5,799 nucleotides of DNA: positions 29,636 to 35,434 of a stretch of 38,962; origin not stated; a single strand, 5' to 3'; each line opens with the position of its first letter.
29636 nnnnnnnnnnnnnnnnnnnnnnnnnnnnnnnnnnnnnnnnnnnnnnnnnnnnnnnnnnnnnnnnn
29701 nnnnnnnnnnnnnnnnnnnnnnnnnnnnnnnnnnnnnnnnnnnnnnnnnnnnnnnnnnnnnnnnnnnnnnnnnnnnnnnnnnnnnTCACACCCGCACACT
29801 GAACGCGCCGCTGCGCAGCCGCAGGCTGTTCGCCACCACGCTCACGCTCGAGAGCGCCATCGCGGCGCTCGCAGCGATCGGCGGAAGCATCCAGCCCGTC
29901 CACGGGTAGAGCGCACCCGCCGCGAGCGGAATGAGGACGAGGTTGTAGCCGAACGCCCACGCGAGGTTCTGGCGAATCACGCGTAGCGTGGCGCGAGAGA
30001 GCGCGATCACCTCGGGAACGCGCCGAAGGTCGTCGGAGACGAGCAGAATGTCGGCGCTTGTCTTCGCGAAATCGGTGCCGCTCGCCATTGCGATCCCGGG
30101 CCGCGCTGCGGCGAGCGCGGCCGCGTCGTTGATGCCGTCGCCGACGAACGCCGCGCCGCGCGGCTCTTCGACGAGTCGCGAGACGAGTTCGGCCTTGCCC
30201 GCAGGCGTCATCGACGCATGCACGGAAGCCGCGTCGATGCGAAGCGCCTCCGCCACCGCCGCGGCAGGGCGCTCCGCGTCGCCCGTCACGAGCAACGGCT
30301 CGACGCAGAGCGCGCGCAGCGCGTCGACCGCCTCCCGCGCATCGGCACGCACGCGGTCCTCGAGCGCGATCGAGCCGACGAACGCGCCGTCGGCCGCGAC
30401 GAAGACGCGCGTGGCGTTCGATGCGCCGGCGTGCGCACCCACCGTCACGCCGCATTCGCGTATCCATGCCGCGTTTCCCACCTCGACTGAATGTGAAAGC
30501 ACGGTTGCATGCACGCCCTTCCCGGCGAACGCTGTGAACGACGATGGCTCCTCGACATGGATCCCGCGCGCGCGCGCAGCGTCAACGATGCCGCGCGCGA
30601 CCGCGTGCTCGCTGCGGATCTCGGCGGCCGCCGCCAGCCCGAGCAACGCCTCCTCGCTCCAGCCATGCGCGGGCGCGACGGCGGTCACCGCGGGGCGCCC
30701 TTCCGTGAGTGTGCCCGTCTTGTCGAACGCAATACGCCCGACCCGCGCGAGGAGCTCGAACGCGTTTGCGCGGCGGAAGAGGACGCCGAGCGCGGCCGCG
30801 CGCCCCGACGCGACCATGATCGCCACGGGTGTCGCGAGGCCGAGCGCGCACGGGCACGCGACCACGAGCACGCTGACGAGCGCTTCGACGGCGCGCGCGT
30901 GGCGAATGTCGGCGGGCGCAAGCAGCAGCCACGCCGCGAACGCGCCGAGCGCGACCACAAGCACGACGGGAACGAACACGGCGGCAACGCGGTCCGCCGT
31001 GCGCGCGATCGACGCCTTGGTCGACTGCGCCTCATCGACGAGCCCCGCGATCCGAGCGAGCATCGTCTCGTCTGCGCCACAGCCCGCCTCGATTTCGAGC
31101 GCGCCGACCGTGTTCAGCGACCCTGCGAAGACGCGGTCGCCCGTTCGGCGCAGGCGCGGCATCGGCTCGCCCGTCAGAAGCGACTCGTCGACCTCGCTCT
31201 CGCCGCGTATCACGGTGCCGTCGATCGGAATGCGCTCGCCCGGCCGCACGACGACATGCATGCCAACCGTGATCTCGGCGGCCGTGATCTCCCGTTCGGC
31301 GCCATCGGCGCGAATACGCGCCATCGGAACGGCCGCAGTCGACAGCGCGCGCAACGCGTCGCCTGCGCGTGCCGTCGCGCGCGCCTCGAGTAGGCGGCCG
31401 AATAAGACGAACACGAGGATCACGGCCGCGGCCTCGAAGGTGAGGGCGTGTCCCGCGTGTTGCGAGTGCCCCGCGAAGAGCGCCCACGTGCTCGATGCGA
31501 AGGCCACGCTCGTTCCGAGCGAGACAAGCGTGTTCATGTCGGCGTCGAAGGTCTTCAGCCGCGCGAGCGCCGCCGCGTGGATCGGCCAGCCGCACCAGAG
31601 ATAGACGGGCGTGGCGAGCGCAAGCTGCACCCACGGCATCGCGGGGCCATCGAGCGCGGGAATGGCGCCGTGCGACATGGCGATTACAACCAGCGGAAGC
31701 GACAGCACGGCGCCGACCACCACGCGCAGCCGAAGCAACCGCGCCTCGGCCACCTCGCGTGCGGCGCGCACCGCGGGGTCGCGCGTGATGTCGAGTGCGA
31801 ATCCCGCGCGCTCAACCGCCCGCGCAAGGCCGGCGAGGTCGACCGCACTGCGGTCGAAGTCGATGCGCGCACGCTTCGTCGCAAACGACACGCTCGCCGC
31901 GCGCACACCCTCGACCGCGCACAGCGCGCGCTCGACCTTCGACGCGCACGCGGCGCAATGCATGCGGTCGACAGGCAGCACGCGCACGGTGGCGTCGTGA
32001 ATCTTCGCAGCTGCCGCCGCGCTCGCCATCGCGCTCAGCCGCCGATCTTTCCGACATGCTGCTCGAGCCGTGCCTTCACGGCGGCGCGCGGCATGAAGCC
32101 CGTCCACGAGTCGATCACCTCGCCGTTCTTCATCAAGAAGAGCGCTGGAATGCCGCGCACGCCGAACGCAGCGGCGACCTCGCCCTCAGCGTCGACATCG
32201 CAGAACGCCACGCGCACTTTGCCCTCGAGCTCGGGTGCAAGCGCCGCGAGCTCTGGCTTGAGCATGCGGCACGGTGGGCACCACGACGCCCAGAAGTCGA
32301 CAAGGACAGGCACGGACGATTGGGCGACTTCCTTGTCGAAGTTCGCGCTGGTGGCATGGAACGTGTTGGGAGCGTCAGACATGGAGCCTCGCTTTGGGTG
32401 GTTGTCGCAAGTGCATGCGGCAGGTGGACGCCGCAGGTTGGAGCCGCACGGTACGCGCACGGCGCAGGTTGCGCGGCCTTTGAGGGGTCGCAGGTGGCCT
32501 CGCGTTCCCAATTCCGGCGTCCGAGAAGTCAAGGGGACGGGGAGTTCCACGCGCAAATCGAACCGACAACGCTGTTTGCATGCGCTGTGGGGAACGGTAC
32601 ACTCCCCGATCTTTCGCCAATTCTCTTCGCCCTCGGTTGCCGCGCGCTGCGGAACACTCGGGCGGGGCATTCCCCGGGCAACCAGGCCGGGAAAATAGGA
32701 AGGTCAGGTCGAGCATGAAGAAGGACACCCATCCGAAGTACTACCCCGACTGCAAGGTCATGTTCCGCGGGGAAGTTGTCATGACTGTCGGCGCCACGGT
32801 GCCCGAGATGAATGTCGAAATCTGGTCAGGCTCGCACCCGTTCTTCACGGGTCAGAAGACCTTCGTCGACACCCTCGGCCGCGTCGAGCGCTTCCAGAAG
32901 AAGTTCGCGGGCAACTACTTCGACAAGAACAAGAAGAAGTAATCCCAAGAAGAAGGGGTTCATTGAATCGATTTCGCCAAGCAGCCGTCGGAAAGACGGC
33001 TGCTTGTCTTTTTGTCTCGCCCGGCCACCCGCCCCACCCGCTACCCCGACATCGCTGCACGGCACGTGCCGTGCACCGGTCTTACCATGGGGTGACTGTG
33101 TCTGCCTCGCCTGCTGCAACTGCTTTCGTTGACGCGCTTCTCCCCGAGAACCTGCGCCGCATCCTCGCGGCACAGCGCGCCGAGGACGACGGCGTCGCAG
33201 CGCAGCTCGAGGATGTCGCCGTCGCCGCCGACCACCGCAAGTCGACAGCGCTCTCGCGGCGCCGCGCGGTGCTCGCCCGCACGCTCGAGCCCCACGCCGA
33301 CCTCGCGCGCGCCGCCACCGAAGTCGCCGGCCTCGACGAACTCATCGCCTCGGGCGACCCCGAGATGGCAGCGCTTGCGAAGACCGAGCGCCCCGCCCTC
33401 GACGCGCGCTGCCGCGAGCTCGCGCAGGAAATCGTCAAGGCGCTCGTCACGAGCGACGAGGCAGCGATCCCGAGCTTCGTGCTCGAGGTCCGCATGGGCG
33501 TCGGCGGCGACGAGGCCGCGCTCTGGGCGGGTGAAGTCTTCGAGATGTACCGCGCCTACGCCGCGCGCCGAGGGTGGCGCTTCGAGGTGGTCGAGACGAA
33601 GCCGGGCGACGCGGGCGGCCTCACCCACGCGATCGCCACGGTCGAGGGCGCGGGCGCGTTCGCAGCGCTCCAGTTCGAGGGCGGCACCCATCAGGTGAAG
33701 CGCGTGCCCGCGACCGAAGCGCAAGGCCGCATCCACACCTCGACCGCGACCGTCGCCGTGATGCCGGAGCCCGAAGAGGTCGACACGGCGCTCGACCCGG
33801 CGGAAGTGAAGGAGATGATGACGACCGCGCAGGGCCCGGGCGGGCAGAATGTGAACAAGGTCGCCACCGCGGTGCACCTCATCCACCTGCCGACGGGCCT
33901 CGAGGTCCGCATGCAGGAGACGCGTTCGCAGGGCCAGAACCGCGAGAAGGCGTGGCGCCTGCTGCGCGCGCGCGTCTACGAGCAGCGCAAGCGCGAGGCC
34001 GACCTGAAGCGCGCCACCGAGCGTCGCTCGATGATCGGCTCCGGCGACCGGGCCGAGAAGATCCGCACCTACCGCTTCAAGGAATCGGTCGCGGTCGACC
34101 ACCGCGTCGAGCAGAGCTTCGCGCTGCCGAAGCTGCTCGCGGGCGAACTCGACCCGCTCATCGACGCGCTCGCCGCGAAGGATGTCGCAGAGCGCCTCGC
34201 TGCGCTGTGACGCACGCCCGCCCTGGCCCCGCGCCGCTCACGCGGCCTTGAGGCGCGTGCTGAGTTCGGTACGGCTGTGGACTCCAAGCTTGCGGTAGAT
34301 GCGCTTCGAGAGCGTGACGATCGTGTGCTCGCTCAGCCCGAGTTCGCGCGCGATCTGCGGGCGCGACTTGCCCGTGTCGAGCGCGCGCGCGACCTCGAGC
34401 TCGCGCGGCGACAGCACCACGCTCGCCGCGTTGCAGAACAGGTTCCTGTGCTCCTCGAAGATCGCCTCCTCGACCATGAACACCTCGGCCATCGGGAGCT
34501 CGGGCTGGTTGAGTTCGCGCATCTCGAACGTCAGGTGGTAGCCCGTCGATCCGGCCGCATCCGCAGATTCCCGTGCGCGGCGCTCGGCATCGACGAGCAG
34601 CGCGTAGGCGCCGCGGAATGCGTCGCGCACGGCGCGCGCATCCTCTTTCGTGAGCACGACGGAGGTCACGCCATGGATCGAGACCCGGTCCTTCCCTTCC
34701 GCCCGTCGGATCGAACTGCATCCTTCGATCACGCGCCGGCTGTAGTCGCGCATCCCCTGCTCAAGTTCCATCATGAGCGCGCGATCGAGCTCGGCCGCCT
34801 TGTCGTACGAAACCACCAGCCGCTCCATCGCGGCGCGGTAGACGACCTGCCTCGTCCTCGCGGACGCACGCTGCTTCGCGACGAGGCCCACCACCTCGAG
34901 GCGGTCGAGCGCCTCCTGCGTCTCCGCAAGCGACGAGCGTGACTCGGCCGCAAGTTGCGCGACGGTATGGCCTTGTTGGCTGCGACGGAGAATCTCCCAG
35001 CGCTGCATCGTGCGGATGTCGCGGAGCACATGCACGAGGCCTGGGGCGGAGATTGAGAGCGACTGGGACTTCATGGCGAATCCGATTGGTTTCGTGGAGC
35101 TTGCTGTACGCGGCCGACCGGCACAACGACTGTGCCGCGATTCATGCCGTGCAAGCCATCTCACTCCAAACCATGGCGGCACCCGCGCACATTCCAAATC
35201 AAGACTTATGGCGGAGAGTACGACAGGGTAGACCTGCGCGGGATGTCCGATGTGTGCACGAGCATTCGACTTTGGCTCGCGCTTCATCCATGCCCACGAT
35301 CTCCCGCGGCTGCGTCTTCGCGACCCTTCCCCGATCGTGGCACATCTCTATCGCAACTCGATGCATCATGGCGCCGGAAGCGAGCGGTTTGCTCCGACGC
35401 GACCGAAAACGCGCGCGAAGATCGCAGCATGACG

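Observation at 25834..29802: Pls-type membrane NRPS: a predicted template-independent homopoly(amino acid) synthetase in an unusual genomic background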

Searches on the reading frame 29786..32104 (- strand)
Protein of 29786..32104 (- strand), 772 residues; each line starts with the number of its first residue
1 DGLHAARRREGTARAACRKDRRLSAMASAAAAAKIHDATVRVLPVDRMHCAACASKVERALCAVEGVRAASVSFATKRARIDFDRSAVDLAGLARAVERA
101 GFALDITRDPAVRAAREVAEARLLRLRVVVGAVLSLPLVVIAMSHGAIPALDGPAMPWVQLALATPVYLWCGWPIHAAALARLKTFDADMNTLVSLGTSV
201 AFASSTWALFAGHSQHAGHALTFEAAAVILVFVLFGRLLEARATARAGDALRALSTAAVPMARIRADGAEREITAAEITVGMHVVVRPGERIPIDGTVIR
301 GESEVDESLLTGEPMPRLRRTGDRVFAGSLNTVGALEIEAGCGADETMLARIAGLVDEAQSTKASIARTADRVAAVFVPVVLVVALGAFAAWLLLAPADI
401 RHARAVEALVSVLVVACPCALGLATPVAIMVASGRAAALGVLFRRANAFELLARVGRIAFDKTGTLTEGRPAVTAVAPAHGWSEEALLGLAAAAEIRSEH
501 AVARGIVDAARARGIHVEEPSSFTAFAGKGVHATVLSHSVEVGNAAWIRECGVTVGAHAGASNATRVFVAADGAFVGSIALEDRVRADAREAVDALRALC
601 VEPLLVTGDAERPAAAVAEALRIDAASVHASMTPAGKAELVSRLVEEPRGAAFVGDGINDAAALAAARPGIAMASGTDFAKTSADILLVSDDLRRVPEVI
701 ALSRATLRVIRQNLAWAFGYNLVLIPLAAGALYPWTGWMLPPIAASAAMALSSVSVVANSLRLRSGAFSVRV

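Call 8: search_protein_families(library=pfam, proteins=[window:29786-32104:-], max_evalue=0.001)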
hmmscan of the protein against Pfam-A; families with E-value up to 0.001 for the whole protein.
window:29786-32104:- (772 aa): 3 families
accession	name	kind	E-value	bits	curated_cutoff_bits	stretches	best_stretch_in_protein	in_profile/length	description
PF00122.25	E1-E2_ATPase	-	1.4e-49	168.5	28.1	1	260-437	5-179/181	E1-E2 ATPase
PF00702.32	Hydrolase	-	5e-25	89.5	26.4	1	458-667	4-190/191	haloacid dehalogenase-like hydrolase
PF00403.32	HMA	-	2.9e-14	53.6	24.8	1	43-102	2-61/62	Heavy-metal-associated domain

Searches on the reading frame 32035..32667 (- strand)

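Call 50: search_protein_families(library=pfam, proteins=[window:32035-32667:-], max_evalue=0.0001)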
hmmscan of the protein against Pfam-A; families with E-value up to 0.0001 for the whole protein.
window:32035-32667:- (210 aa): 5 families
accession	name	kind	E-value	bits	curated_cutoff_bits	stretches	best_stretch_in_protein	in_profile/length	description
PF00085.26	Thioredoxin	-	1.3e-27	96.2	23.5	1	103-201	3-101/103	Thioredoxin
PF13098.12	Thioredoxin_2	-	1.4e-09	38.7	27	1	115-200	2-103/104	Thioredoxin-like domain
PF13905.12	Thioredoxin_8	-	6.4e-06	26.9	27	0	120-159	3-44/94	Thioredoxin-like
PF08534.16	Redoxin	-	8.8e-05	22.8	26.6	0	120-178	30-91/148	Redoxin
PF00578.27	AhpC-TSA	-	9.1e-05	22.8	26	0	119-153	26-62/124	AhpC/TSA family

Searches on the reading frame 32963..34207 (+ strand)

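Call 8: search_protein_families(library=pfam, proteins=[window:32963-34207:+], max_evalue=0.001)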
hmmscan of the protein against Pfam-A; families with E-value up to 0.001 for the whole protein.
window:32963-34207:+ (415 aa): 2 families
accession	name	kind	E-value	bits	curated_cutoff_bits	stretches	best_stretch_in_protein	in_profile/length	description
PF03462.23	PCRF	-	1.7e-51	175.2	24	1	77-264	7-194/194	PCRF domain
PF00472.26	RF-1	-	1e-31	109.7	35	1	272-381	2-116/116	RF-1 domain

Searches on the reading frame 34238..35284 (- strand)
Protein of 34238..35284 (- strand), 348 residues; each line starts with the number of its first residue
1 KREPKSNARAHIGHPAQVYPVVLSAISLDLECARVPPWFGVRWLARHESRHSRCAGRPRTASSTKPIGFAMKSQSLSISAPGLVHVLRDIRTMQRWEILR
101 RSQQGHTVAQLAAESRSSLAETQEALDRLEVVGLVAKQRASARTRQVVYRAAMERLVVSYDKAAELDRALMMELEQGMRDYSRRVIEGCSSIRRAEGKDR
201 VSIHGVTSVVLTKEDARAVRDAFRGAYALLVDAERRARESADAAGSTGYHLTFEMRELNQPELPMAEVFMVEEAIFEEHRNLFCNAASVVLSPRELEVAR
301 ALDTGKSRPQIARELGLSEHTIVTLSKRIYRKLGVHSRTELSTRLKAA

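Call 50: search_protein_families(library=pfam, proteins=[window:34238-35284:-], max_evalue=0.0001)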
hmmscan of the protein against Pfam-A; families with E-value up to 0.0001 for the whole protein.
window:34238-35284:- (348 aa): 2 families
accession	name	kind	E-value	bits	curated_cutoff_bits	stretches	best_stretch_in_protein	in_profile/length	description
PF00196.25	GerE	-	1.3e-15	57.2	23.5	1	290-341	2-53/57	Bacterial regulatory proteins, luxR family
PF13384.12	HTH_23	-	1.2e-06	28.5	24.6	0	296-322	8-34/50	Homeodomain-like domain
